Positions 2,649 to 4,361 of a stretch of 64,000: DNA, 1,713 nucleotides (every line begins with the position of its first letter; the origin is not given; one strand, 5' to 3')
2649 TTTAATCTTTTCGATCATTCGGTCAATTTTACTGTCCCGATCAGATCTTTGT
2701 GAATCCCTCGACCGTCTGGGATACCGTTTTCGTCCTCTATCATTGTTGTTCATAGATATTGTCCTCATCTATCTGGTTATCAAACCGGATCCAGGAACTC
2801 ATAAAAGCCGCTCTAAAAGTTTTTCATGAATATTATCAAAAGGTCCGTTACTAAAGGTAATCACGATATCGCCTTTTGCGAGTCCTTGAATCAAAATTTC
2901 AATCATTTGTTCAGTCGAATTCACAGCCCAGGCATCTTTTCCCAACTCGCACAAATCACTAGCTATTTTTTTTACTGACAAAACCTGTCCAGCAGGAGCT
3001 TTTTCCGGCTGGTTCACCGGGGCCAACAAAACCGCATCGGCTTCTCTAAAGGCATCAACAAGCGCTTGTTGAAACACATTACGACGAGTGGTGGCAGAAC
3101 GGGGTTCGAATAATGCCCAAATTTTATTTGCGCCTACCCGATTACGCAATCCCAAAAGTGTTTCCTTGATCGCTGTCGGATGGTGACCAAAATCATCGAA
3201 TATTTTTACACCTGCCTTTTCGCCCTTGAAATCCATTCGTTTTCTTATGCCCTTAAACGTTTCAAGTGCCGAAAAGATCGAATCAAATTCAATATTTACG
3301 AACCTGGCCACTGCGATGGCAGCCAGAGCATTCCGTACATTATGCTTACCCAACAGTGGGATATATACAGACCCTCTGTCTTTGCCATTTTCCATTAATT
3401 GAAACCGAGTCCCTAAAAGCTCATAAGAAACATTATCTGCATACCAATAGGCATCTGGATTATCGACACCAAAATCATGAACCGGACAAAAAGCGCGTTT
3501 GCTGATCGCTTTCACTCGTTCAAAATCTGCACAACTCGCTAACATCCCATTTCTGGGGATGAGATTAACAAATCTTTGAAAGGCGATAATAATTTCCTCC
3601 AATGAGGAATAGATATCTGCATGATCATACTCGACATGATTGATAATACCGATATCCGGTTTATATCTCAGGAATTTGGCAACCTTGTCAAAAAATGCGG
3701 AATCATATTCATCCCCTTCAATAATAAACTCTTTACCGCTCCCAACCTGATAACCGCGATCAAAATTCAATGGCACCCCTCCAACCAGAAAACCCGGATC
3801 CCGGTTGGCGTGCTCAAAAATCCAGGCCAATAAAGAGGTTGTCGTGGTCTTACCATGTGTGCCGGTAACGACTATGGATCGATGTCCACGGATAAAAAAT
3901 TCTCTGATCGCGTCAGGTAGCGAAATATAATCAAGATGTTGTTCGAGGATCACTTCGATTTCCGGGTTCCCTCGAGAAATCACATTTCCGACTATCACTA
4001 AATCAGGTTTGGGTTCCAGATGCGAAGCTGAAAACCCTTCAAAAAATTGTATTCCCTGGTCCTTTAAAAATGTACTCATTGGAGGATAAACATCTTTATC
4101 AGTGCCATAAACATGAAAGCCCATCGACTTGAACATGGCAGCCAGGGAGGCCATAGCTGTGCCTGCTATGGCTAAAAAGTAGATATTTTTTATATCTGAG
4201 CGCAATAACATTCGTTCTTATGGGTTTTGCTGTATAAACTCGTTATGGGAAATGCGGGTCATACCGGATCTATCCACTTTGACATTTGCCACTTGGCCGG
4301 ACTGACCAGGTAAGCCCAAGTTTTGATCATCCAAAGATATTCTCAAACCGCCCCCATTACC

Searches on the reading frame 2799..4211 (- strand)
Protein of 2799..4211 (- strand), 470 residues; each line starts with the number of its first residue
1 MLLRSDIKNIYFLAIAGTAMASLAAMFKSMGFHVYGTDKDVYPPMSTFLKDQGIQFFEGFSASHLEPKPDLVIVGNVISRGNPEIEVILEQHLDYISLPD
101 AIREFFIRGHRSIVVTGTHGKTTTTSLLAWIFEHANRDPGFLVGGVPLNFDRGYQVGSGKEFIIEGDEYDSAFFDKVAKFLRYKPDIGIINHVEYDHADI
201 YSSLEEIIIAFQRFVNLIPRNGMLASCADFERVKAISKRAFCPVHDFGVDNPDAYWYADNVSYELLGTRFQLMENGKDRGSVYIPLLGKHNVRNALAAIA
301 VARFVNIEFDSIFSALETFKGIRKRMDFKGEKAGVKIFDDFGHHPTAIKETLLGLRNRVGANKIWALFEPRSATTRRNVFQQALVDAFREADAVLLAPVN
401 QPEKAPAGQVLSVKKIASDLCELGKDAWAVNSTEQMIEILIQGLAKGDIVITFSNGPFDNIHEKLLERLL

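Call 57: search_protein_families(library=pfam, proteins=[window:2799-4211:-], max_evalue=0.00001)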
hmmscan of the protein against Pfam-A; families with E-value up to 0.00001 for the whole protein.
window:2799-4211:- (470 aa): 3 families
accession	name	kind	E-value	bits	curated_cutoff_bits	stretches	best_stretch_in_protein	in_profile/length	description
PF08245.18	Mur_ligase_M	-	3.1e-29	102.8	24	1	115-302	1-200/200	Mur ligase middle domain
PF01225.30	Mur_ligase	-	3.2e-15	56.7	21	1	10-106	2-91/95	Mur ligase family, catalytic domain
PF02875.26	Mur_ligase_C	-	6.4e-15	56.5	28.4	1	325-456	2-127/127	Mur ligase, glutamate ligase domain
